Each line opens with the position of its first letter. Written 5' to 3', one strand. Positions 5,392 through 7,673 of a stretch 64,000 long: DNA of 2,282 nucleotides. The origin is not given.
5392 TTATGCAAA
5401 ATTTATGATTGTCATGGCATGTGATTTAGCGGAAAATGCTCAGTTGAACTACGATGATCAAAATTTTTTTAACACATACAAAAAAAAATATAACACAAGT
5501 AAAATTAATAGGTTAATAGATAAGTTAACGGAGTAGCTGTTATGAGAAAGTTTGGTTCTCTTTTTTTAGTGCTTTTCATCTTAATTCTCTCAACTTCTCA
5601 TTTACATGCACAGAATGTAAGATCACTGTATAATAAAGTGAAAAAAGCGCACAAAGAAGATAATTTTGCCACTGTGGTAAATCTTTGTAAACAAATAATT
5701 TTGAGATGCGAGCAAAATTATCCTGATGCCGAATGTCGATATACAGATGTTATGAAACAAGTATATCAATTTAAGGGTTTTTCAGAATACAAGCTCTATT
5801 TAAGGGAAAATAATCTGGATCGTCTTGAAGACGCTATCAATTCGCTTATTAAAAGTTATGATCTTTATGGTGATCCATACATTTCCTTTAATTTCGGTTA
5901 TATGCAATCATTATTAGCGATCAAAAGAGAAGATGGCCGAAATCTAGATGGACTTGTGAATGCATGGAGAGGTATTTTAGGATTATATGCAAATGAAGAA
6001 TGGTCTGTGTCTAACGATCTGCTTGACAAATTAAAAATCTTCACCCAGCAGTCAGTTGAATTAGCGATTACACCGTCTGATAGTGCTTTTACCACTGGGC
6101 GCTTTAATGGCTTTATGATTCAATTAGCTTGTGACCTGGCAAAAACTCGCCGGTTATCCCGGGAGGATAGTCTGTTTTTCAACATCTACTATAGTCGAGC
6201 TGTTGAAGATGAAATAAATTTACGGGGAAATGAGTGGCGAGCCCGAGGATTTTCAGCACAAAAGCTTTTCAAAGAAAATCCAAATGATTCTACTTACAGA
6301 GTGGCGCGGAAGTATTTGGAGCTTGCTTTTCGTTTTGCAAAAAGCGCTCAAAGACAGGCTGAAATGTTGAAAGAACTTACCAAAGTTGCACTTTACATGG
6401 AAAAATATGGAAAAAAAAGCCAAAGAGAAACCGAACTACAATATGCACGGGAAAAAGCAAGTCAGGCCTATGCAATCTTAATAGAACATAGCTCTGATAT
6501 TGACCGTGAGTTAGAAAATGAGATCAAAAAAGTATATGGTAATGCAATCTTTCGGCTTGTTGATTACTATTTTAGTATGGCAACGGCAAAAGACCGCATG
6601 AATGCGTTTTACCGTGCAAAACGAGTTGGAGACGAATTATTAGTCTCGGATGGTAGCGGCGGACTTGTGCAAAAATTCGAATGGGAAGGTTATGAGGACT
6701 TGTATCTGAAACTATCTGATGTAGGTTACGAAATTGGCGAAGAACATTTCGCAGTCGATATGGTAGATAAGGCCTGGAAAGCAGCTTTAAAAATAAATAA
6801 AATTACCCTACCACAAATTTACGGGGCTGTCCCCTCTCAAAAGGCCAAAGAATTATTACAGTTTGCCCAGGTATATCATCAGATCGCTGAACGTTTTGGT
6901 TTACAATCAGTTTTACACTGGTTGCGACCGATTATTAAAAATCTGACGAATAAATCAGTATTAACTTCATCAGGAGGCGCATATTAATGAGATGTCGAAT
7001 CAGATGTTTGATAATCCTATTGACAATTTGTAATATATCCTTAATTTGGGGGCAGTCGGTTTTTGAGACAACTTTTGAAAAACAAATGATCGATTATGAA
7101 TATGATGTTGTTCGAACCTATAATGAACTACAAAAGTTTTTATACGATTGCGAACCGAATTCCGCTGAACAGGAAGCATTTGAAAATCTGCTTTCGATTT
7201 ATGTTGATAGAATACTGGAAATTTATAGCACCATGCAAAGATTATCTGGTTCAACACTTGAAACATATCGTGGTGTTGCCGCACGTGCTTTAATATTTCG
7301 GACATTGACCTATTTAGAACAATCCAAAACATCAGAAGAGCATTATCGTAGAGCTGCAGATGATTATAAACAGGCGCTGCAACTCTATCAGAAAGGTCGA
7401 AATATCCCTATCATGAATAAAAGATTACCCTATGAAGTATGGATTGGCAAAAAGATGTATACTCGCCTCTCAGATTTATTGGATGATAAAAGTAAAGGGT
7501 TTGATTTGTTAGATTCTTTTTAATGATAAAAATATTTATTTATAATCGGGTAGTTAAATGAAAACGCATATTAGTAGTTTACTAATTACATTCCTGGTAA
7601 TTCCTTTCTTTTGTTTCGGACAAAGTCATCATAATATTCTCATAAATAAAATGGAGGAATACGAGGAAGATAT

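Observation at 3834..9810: Tandem array of lineage-specific exported proteins with a nested short/long paralog architecture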

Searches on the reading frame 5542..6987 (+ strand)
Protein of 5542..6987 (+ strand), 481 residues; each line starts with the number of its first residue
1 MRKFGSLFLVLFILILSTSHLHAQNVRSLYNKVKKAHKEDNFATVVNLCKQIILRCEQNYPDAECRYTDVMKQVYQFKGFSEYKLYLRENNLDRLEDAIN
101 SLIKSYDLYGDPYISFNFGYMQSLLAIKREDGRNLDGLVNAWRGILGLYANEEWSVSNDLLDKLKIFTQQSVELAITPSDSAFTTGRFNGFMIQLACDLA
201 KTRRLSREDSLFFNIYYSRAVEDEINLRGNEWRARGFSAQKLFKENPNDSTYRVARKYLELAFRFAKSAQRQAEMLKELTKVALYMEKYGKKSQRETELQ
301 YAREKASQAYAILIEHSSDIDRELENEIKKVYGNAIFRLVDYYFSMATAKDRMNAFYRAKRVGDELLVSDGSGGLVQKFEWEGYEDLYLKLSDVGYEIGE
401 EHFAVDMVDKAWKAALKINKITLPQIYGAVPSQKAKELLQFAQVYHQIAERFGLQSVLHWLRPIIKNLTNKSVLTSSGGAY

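Call 4: search_protein_families(library=pfam, proteins=[window:5542-6987:+], max_evalue=1)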
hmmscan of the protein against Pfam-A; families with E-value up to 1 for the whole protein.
window:5542-6987:+ (481 aa): 0 families

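Call 5: search_protein_families(library=ncbifam, proteins=[window:5542-6987:+], max_evalue=1)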
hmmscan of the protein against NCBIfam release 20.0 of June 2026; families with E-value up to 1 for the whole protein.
window:5542-6987:+ (481 aa): 1 family
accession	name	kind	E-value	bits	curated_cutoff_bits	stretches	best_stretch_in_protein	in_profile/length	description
NF033732.0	borfam95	equivalog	0.052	13.4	60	1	1-45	1-46/176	exported protein A EppA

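Call 6: find_encoding_contigs(protein=window:5542-6987:+, flank=10000, max_places=6)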
Protein window:5542-6987:+ (481 aa): 2 contigs read that carry it; 1 place shown.
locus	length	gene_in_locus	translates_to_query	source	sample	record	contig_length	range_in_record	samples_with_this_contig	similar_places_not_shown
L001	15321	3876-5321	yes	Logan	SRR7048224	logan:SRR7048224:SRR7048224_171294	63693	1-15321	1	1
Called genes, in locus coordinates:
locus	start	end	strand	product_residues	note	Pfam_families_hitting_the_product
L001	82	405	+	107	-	PF09685:MamF_MmsF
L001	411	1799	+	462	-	PF25063:ARM_TT21_C (weak), PF13414:TPR_11, PF13424:TPR_12 (weak), PF13432:TPR_16 (weak), PF00515:TPR_1 (weak), PF13424:TPR_12, PF12895:ANAPC3, PF14559:TPR_19, +20 more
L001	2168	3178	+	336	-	-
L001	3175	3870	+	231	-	-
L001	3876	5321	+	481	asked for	-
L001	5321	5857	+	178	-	-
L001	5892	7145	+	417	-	-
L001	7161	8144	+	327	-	-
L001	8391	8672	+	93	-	PF00076:RRM_1, PF16367:RRM_7 (weak)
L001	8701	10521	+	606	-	PF00474:SSF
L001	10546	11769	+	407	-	PF01547:SBP_bac_1, PF13416:SBP_bac_8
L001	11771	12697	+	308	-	PF00528:BPD_transp_1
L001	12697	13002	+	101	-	PF21956:DUF6922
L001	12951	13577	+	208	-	-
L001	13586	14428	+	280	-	PF00528:BPD_transp_1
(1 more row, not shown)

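Call 7: find_homologous_proteins(query=window:5542-6987:+, max_evalue=0.001)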
Query window:5542-6987:+ (481 aa): 84 proteins with E <= 0.001 among 7583 candidates.
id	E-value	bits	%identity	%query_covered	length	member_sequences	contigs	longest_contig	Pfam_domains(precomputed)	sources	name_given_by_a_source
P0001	2.8e-288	974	89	100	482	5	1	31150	-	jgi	-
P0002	1.4e-272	922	87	96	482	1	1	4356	-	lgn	-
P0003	2.4e-271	918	87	96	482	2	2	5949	-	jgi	-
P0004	3.2e-265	898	84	96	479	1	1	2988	-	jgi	-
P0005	8.3e-255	864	80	99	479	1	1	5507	-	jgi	jgi:hypothetical protein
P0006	6.5e-251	851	78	99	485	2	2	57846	-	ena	-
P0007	1.2e-250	850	79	96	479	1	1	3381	-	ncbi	-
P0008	1.7e-238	810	74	100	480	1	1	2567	-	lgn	-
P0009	3.3e-238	809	75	100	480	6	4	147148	-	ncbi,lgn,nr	ncbi:MAG: hypothetical protein ONB31_03930 [candidate division KSB1 bacterium]|nr:hypothetical prote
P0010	5.0e-238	809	77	94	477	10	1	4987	-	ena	-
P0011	7.1e-237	805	74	100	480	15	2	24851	-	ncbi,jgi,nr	ncbi:hypothetical protein L0Z72_02595 [candidate division KSB1 bacterium]|jgi:hypothetical protein|n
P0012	3.1e-234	796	73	100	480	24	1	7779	-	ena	-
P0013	4.6e-234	796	73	98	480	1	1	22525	-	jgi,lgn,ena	-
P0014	8.0e-234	795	72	100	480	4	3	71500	-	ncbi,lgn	-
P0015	3.5e-233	793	73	99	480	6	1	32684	-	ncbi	-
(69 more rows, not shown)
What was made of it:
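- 5542..6987 (+): Gene C (481 aa). Exported all-alpha, TPR-like solenoid and the most conserved member of the module. 84 homologues at 55-89% identity (call 7).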

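Call 11: find_related_loci(query=A1, collection=genome_contigs, flank=10000)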
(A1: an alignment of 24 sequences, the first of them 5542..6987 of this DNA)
Query A1 (481 aa) in genome_contigs; peptide patterns used: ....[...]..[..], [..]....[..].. (x = any residue, [..] = any of these).
146 stretches matched a pattern; 39 encode a relative of the query (tblastn E <= 1e-3); 38 distinct loci.
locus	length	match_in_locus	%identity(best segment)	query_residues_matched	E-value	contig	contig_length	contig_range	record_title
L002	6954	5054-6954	96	1-419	0e+0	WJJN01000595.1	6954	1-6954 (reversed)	MAG: candidate division KSB1 bacterium isolate Bin_079 k141_1952560, whole genome shotgun sequence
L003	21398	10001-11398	76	11-476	0e+0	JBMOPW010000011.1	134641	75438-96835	MAG: Candidatus Zhuqueibacterota bacterium isolate Betzabe_MAG138 MAG138_11, whole genome shotgun sequence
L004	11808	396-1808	73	6-476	0e+0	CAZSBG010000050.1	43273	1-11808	MAG TPA_asm: uncultured Cytophagia bacterium isolate SRP141376_co4_290 genome assembly, contig: NODE_1557_length_43273_c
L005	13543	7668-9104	73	1-480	0e+0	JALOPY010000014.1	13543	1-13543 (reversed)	MAG: bacterium isolate Prado141 scaffold_6910, whole genome shotgun sequence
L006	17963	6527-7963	73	1-480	0e+0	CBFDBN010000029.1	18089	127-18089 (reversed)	MAG TPA_asm: uncultured bacterium isolate SRR26215676_binner13_Refined_113 genome assembly, contig: ERZ25073495.1244, wh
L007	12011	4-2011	72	7-479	0e+0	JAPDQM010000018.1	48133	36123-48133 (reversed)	MAG: candidate division KSB1 bacterium isolate JZ4_201803_bins_154 JZ-4_201803_bins_154_scaffold_18, whole genome shotgu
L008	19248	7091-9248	73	7-480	0e+0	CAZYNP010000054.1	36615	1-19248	MAG TPA_asm: uncultured Cytophagia bacterium isolate binchicken_co274_472 genome assembly, contig: NODE_2910_length_3661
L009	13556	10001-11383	61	9-469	0e+0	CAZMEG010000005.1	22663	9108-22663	MAG TPA_asm: uncultured Cytophagia bacterium isolate SRP162660_co1_270 genome assembly, contig: NODE_849_length_22663_co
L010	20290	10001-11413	62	1-472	0e+0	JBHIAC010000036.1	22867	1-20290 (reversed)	MAG: bacterium isolate K_3_bin.3 NODE_568_length_22867_cov_12.129143, whole genome shotgun sequence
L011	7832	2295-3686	61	13-476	0e+0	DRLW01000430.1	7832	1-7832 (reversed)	MAG TPA_asm: Bacteroidetes bacterium isolate HyVt-473 HyVt-473_k145_423643, whole genome shotgun sequence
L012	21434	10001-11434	60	1-480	0e+0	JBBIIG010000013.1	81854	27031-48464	MAG: bacterium isolate BR1S70218_bin_133 NODE_393_length_81854_cov_6.007445, whole genome shotgun sequence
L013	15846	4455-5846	60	13-476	0e+0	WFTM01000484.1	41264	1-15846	MAG: candidate division KSB1 bacterium isolate S139_20 k151_93111, whole genome shotgun sequence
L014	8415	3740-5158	61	9-479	0e+0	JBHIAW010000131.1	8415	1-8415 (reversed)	MAG: bacterium isolate K_2_bin.52 NODE_4999_length_8415_cov_10.381100, whole genome shotgun sequence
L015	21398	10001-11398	60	13-478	0e+0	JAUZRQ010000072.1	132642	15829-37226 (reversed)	MAG: candidate division KSB1 bacterium isolate GS19_ROV16_BS04-AMOR20_M0784 AMOR20_M0784_contig72, whole genome shotgun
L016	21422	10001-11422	59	1-472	0e+0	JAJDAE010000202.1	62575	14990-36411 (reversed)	MAG: candidate division KSB1 bacterium isolate OFTM177 OFTM177_201, whole genome shotgun sequence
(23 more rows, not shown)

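Call 19: search_solved_structures(query=A1, max_evalue=10)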
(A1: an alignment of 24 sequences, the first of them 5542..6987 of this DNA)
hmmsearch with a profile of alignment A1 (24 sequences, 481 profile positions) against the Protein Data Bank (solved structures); distinct sequences matched with E-value up to 10: 4.
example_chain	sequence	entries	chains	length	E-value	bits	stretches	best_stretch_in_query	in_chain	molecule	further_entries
4rxi_A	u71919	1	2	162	1.4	10.6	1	201-234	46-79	hypothetical protein lpg0944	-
5cwn_A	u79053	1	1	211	1.6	10.5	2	247-308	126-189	Designed helical repeat protein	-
3e46_A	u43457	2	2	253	2.4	9.9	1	389-436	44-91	Ubiquitin-conjugating enzyme E2-25 kDa | Ubiquitin-conjugating enzyme E2 K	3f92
8f6q_A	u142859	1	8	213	4.2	9.1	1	237-312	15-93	C8-71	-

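Call 31: predict_structure(alignment_id=A1)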
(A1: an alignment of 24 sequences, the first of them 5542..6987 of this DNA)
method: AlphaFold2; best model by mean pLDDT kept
length: 481 residues; sequences in the alignment: 24
mean_pLDDT: 90.3   pTM: 0.81
mean pLDDT of the five models: 90.3, 89.1, 88.2, 88.1, 87.6
residues with pLDDT >= 90: 376; 70-90: 67; 50-70: 27; < 50: 11
segments of 3 or more residues with pLDDT < 50: 18-22, 476-481
pLDDT, mean of each block of 10 residues (from residue 1): 65 58 72 94 95 82 72 94 96 97 92 97 96 94 97 94 98 91 80 97 96 97 92 97 93 96 95 98 95 88 98 95 97 97 82 90 94 90 94 94 94 94 88 91 94 92 93 56 32
secondary structure, 60 per line:
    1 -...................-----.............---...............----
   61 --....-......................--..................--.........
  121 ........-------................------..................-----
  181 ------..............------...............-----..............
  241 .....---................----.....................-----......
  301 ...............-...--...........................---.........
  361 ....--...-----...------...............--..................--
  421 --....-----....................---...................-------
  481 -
elements in order: H2-20 H26-38 H42-56 H63-66 H68-89 H92-109 H112-128 H136-151 H158-175 H187-200 H207-221 H227-245 H249-264 H269-289 H295-315 H322-348 H352-364 E367-369 E375-377 H384-398 H401-418 H423-426 H432-451 H455-473
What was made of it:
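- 5542..6987 (+): AF2 pLDDT 90.3 and pTM 0.81, 21 helices of at least 12 residues (call 31).
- On TPR repeat proteins (C): AF2 model with 21 helices of at least 12 residues, pLDDT 90 (call 31).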

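Call 37: fold_search(model_id=the predicted structure, library=pdb)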
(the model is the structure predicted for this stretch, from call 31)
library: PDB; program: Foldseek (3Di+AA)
matches with E <= 10: 1403; with E <= 0.001: 43
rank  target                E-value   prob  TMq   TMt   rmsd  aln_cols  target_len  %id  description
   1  8ga7                  9.4e-06  1.00  0.12  0.12  26.2       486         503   13  Geometrically programmable nanomaterial construction using regularized protein building blocks (released 2024-03-13)
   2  6hc2_A                1.4e-05  1.00  0.26  0.33  21.2       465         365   11  Crystal structure of NuMA/LGN hetero-hexamers (released 2019-05-29)
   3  6hc2_C                2.0e-05  1.00  0.27  0.33  20.9       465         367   11  Crystal structure of NuMA/LGN hetero-hexamers (released 2019-05-29)
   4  3sf4_C                2.4e-05  1.00  0.26  0.35  19.5       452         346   12  Crystal structure of the complex between the conserved cell polarity proteins Inscuteable and LGN (released 2011-11-23)
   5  3sf4_A                2.8e-05  1.00  0.27  0.34  20.2       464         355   12  Crystal structure of the complex between the conserved cell polarity proteins Inscuteable and LGN (released 2011-11-23)
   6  8dtg_B                2.9e-05  1.00  0.24  0.17  15.8       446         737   14  Cryo-EM structure of Arabidopsis SPY alternative conformation 1 (released 2023-03-08)
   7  6hc2_S                3.9e-05  1.00  0.27  0.34  20.8       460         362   11  Crystal structure of NuMA/LGN hetero-hexamers (released 2019-05-29)
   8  3sf4_B                4.2e-05  1.00  0.27  0.35  20.7       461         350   12  Crystal structure of the complex between the conserved cell polarity proteins Inscuteable and LGN (released 2011-11-23)
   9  7rdr_A                5.1e-05  1.00  0.17  0.18  17.6       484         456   14  Circular tandem repeat protein with novel repeat topology and enhanced subunit contact surfaces (released 2021-09-01)
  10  5a7d_H                5.5e-05  1.00  0.28  0.37  19.4       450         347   11  Tetrameric assembly of LGN with Inscuteable (released 2016-08-03)
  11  9rtt_Q                5.7e-05  1.00  0.27  0.17  16.1       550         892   12  Activated Elongation Complex with IWS1 and ELOF1 (released 2025-09-03)
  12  6hc2_E                6.9e-05  1.00  0.26  0.33  21.0       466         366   12  Crystal structure of NuMA/LGN hetero-hexamers (released 2019-05-29)
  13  7t7t_A                7.8e-05  1.00  0.19  0.20  23.4       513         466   13  Structure of TSK/BRU1 bound to histone H3.1 (released 2022-03-30)
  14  4a1s_B                1.0e-04  1.00  0.28  0.37  16.9       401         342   11  Crystallographic structure of the Pins:Insc complex (released 2012-03-28)
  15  4a1s_A                1.3e-04  1.00  0.28  0.36  19.4       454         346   10  Crystallographic structure of the Pins:Insc complex (released 2012-03-28)
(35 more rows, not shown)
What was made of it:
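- C: pLDDT 90, with TPR-type Foldseek matches (calls 31, 37).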

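Call 66: search_protein_families(library=padloc, proteins=[window:5542-6987:+], max_evalue=1)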
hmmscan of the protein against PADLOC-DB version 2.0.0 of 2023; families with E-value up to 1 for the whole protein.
window:5542-6987:+ (481 aa): 0 families

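Call 67: search_protein_families(library=phrogs, proteins=[window:5542-6987:+], max_evalue=1)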
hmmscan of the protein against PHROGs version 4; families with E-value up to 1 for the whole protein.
window:5542-6987:+ (481 aa): 1 family
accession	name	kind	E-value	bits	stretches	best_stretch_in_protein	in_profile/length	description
phrog_12309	-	unknown function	0.22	12.8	0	146-169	34-57/81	-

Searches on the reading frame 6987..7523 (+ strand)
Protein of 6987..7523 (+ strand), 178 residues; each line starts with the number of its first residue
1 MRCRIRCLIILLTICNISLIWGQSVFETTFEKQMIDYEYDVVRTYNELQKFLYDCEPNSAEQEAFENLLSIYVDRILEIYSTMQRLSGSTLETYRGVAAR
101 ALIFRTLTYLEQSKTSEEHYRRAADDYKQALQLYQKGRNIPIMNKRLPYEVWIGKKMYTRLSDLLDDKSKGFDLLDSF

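Call 4: search_protein_families(library=pfam, proteins=[window:6987-7523:+], max_evalue=1)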
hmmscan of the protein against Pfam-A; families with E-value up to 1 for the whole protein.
window:6987-7523:+ (178 aa): 1 family
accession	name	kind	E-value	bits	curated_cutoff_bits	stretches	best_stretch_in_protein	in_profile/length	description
PF16112.10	DUF4830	-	0.027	15.3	23.5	1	60-114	12-66/84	Domain of unknown function (DUF4830)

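Call 5: search_protein_families(library=ncbifam, proteins=[window:6987-7523:+], max_evalue=1)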
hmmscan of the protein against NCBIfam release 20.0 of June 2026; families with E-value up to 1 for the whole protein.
window:6987-7523:+ (178 aa): 2 families
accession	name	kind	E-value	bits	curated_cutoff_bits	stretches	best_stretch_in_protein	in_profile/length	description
NF045977.1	MAG0770_fam_LP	subfamily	0.037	13.1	100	1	8-65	16-71/377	MAG0770 family lipoprotein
NF012003.1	PRK15459.1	equivalog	0.073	13.3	200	1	83-145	31-93/140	flagella biosynthesis chaperone FlgN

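Call 66: search_protein_families(library=padloc, proteins=[window:6987-7523:+], max_evalue=1)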
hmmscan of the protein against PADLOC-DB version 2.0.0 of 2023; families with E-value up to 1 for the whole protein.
window:6987-7523:+ (178 aa): 0 families

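Call 67: search_protein_families(library=phrogs, proteins=[window:6987-7523:+], max_evalue=1)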
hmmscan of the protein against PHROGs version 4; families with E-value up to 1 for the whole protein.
window:6987-7523:+ (178 aa): 0 families
